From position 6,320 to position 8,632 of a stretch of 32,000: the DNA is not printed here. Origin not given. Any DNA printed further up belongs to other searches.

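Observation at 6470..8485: Initiating phosphoglycosyl transferase in a permuted order, fused to a degenerate GGDEF domain that keeps an I-site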

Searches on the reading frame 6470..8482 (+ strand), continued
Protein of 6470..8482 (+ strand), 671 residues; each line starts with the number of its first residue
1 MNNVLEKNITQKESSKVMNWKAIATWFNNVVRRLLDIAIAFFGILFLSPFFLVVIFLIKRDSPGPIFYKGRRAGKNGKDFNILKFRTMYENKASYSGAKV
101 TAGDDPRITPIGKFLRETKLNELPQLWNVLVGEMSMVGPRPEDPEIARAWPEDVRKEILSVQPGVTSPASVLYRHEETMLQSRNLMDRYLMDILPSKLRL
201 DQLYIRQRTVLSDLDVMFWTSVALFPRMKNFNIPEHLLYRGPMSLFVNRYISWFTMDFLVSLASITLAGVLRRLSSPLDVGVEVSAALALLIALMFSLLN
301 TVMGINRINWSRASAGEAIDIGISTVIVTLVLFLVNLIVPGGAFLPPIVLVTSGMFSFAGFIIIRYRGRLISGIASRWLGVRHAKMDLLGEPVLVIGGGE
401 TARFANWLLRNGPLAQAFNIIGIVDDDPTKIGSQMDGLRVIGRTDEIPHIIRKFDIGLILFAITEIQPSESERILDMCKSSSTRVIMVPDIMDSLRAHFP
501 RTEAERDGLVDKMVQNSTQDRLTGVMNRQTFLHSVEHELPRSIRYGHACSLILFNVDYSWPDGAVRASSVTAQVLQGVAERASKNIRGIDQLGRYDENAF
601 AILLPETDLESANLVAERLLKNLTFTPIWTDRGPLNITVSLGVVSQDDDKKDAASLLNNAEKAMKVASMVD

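Call 89: search_protein_families(library=pfam, proteins=[P0272, P0277, P0296, P0303, P0310, P0316, P0309, P0317, P0323, P0312], max_evalue=0.001)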
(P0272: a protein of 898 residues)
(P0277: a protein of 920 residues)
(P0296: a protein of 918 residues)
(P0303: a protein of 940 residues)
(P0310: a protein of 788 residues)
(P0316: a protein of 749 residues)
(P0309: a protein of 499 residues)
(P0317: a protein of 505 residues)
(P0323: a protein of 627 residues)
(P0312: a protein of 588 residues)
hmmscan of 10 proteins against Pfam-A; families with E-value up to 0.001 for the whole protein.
P0272 (898 aa): 11 families
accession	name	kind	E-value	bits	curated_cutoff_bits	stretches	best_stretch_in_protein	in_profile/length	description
PF02719.21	Polysacc_synt_2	-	5.5e-104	347.9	20.2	1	550-833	1-291/293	Polysaccharide biosynthesis protein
PF02397.22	Bac_transf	-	3e-55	187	27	1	3-191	1-177/179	Bacterial sugar transferase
PF01370.27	Epimerase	-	3.8e-29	102.2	20.9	1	550-758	1-223/240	NAD dependent epimerase/dehydratase family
PF16363.11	GDP_Man_Dehyd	-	1.4e-20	74.4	27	1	552-792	2-268/332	GDP-mannose 4,6 dehydratase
PF04321.23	RmlD_sub_bind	-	5.8e-20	72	27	1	549-737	2-175/287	RmlD substrate binding domain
PF00106.31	adh_short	-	5.5e-12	46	26.6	1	549-699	2-165/195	short chain dehydrogenase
PF07993.18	NAD_binding_4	-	2.7e-11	43.5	20.1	1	552-675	1-138/258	Male sterility protein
PF01073.25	3Beta_HSD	-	3.4e-09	36.6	22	1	551-679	1-122/280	3-beta hydroxysteroid dehydrogenase/isomerase family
PF13727.12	CoA_binding_3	-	1.4e-08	35.4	25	1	377-505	48-175/175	CoA-binding domain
PF08659.16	KR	-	4.6e-06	27.1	22.6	1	549-647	2-106/180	KR domain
PF13460.12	NAD_binding_10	-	1.4e-05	25.5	27.2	1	554-679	1-104/184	NAD(P)H-binding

P0277 (920 aa): 9 families
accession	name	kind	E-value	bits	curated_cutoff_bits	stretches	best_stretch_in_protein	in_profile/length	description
PF02719.21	Polysacc_synt_2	-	1.1e-107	360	20.2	1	512-819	1-291/293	Polysaccharide biosynthesis protein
PF02397.22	Bac_transf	-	1.3e-56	191.4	27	1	19-210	1-178/179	Bacterial sugar transferase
PF01370.27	Epimerase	-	5.6e-24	85.3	20.9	1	512-748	1-227/240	NAD dependent epimerase/dehydratase family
PF16363.11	GDP_Man_Dehyd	-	4e-13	50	27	1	583-662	49-131/332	GDP-mannose 4,6 dehydratase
PF13727.12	CoA_binding_3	-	4e-12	46.9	25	1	345-467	58-175/175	CoA-binding domain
PF04321.23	RmlD_sub_bind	-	2.9e-11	43.4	27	1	511-724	2-176/287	RmlD substrate binding domain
PF07993.18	NAD_binding_4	-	7.7e-11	42.1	20.1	1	514-666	1-142/258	Male sterility protein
PF01073.25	3Beta_HSD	-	8e-09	35.4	22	1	513-666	1-122/280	3-beta hydroxysteroid dehydrogenase/isomerase family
PF13460.12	NAD_binding_10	-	0.00024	21.5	27.2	0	583-666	36-104/184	NAD(P)H-binding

P0296 (918 aa): 10 families
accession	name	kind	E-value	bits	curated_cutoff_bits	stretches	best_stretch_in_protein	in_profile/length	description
PF02719.21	Polysacc_synt_2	-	4.7e-106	354.7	20.2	1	579-860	1-291/293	Polysaccharide biosynthesis protein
PF02397.22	Bac_transf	-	1.8e-56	190.9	27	1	26-217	1-177/179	Bacterial sugar transferase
PF01370.27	Epimerase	-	2.5e-20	73.3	20.9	1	579-786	1-224/240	NAD dependent epimerase/dehydratase family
PF04321.23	RmlD_sub_bind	-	2.2e-10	40.6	27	1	578-766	2-177/287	RmlD substrate binding domain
PF16363.11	GDP_Man_Dehyd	-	4.8e-10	39.9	27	1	580-703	1-130/332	GDP-mannose 4,6 dehydratase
PF01073.25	3Beta_HSD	-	6.6e-09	35.6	22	1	580-710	1-124/280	3-beta hydroxysteroid dehydrogenase/isomerase family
PF13727.12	CoA_binding_3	-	5.2e-08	33.5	25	1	338-534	3-175/175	CoA-binding domain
PF13460.12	NAD_binding_10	-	7.9e-06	26.3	27.2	1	583-707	1-103/184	NAD(P)H-binding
PF08659.16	KR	-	0.00036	21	22.6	1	579-738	3-175/180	KR domain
PF00106.31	adh_short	-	0.00096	19.1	26.6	0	578-646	2-67/195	short chain dehydrogenase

P0303 (940 aa): 7 families
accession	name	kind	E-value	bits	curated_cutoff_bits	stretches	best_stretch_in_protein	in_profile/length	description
PF02719.21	Polysacc_synt_2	-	1.6e-110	369.3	20.2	1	525-810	1-291/293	Polysaccharide biosynthesis protein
PF02397.22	Bac_transf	-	2.4e-53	180.8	27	1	39-229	1-177/179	Bacterial sugar transferase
PF01370.27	Epimerase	-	2.9e-22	79.7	20.9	1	525-746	1-237/240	NAD dependent epimerase/dehydratase family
PF13727.12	CoA_binding_3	-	2.6e-18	67.1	25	1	303-472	2-167/175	CoA-binding domain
PF04321.23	RmlD_sub_bind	-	1.5e-12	47.7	27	1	524-672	2-139/287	RmlD substrate binding domain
PF16363.11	GDP_Man_Dehyd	-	2.5e-12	47.3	27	1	526-649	1-130/332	GDP-mannose 4,6 dehydratase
PF01073.25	3Beta_HSD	-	7.4e-08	32.2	22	1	526-666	1-134/280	3-beta hydroxysteroid dehydrogenase/isomerase family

P0310 (788 aa): 3 families
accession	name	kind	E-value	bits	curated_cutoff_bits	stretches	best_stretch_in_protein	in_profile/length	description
PF02397.22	Bac_transf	-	2.2e-52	177.6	27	1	31-222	1-177/179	Bacterial sugar transferase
PF02719.21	Polysacc_synt_2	-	3.4e-18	66.3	20.2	1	513-767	1-258/293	Polysaccharide biosynthesis protein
PF13727.12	CoA_binding_3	-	0.00022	21.7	25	1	349-468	65-175/175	CoA-binding domain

P0316 (749 aa): 3 families
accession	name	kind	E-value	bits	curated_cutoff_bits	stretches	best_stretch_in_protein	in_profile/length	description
PF02397.22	Bac_transf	-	3.2e-58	196.6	27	1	201-391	1-175/179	Bacterial sugar transferase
PF01041.23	DegT_DnrJ_EryC1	-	1.1e-22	81.2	19.8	1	1-131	183-304/360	DegT/DnrJ/EryC1/StrS aminotransferase family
PF13727.12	CoA_binding_3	-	3.4e-10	40.7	25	1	461-639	3-175/175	CoA-binding domain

P0309 (499 aa): 2 families
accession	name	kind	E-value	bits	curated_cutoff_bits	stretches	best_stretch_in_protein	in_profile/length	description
PF02397.22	Bac_transf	-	3.2e-52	177.1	27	1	288-476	2-178/179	Bacterial sugar transferase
PF13727.12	CoA_binding_3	-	0.00048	20.6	25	1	165-251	89-175/175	CoA-binding domain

P0317 (505 aa): 1 family
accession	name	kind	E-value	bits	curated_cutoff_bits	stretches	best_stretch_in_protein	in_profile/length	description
PF02397.22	Bac_transf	-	3.7e-57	193.2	27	1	279-467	2-178/179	Bacterial sugar transferase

P0323 (627 aa): 3 families
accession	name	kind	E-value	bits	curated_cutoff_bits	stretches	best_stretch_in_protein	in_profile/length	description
PF02397.22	Bac_transf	-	2.8e-49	167.5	27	1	10-198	1-177/179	Bacterial sugar transferase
PF07238.19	PilZ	-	1.9e-07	31.8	22.5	1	526-616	1-92/102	PilZ domain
PF13727.12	CoA_binding_3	-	5.1e-07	30.3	25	1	273-453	2-169/175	CoA-binding domain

P0312 (588 aa): 4 families
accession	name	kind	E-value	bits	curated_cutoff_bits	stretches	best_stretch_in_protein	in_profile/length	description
PF02397.22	Bac_transf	-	9.5e-53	178.8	27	1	3-193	1-176/179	Bacterial sugar transferase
PF13727.12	CoA_binding_3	-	3.2e-12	47.2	25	1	305-435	45-172/175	CoA-binding domain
PF02719.21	Polysacc_synt_2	-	3.7e-10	39.9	20.2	1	481-569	1-93/293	Polysaccharide biosynthesis protein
PF01488.26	Shikimate_DH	-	9.7e-05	22.9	24.3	0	339-412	11-83/138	Shikimate / quinate 5-dehydrogenase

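Call 93: find_encoding_contigs(protein=P0323, flank=8000, max_places=1)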
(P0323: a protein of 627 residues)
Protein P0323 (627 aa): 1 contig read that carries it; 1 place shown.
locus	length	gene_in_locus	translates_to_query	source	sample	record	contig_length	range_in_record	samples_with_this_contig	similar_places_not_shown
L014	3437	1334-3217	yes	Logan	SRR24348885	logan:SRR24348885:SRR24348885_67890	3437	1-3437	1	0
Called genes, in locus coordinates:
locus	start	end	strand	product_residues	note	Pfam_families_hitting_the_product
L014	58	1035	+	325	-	PF13477:Glyco_trans_4_2 (weak), PF20706:GT4-conflict (weak), PF00534:Glycos_transf_1, PF13692:Glyco_trans_1_4, PF13524:Glyco_trans_1_2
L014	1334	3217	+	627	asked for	PF02397:Bac_transf, PF13727:CoA_binding_3 (weak), PF07238:PilZ (weak)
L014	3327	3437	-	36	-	?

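Call 94: find_encoding_contigs(protein=P0188, flank=8000, max_places=1)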
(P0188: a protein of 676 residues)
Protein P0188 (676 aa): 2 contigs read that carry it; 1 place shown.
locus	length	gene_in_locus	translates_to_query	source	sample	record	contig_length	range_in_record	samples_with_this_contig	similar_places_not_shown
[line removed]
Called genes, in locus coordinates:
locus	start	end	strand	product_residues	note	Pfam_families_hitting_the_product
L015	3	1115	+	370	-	?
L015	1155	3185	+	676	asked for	PF02397:Bac_transf, PF13727:CoA_binding_3 (weak), PF00072:Response_reg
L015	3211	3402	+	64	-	?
